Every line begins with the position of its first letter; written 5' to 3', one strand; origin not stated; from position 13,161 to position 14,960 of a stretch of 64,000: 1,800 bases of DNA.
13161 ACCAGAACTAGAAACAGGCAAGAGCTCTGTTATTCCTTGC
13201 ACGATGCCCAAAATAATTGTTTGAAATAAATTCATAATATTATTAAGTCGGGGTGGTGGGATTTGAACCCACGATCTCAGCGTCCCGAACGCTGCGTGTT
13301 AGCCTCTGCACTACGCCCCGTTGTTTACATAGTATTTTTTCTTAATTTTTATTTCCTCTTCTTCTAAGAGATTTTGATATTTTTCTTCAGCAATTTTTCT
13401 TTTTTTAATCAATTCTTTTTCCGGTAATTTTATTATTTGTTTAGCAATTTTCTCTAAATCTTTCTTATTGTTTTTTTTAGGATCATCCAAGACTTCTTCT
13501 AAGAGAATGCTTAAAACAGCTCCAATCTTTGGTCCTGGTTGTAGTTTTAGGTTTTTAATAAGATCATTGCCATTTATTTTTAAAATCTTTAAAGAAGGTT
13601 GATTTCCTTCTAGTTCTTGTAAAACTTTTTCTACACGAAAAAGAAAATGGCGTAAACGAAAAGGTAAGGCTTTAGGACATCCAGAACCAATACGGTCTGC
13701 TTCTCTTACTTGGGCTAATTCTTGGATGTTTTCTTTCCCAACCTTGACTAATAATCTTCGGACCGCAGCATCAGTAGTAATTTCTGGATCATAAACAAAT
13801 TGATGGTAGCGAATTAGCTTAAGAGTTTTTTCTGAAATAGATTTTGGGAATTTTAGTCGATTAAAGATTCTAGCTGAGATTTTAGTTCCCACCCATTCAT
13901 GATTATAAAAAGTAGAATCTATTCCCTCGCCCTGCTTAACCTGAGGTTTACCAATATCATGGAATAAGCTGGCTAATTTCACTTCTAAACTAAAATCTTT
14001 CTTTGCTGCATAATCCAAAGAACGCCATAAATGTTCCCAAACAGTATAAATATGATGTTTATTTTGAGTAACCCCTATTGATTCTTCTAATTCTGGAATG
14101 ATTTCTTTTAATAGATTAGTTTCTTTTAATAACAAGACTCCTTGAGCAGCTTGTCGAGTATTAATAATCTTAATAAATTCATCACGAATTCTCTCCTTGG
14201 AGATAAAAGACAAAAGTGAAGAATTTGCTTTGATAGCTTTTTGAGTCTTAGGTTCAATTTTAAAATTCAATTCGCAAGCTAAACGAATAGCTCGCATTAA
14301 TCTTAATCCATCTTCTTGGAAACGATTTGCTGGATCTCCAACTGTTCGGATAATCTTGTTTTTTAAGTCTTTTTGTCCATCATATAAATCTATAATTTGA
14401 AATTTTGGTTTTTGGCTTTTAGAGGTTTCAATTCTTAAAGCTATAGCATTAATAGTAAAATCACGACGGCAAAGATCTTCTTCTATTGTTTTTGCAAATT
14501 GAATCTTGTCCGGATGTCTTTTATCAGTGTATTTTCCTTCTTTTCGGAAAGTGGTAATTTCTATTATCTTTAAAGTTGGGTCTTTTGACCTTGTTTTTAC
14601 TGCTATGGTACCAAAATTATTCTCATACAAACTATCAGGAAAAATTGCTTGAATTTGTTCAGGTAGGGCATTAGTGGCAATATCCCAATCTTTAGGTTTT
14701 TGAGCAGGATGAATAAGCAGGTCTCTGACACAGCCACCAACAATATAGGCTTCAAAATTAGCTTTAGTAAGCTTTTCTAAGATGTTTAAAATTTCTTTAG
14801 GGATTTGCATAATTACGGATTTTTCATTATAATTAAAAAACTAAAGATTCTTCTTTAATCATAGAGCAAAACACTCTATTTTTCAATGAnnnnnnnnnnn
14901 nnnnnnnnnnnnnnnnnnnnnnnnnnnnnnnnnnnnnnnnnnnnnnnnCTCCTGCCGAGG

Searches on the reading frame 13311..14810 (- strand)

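Call 14: search_protein_families(library=pfam, proteins=[window:13311-14810:-], max_evalue=0.01)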
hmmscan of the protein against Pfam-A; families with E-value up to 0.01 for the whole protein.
window:13311-14810:- (499 aa): 4 families
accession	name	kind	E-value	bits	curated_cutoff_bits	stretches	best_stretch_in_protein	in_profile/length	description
PF01743.26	PolyA_pol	-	2e-35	122.3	23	1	21-155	1-126/126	Poly A polymerase head domain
PF12627.12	PolyA_pol_RNAbd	-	3.3e-20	72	22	1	182-243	1-62/64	Probable RNA and SrmB- binding site of polymerase A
PF01966.28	HD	-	4.2e-10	40.4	22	1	257-374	1-113/116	HD domain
PF13735.12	tRNA_NucTran2_2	-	5.3e-09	36.7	27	1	318-454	30-147/149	tRNA nucleotidyltransferase domain 2 putative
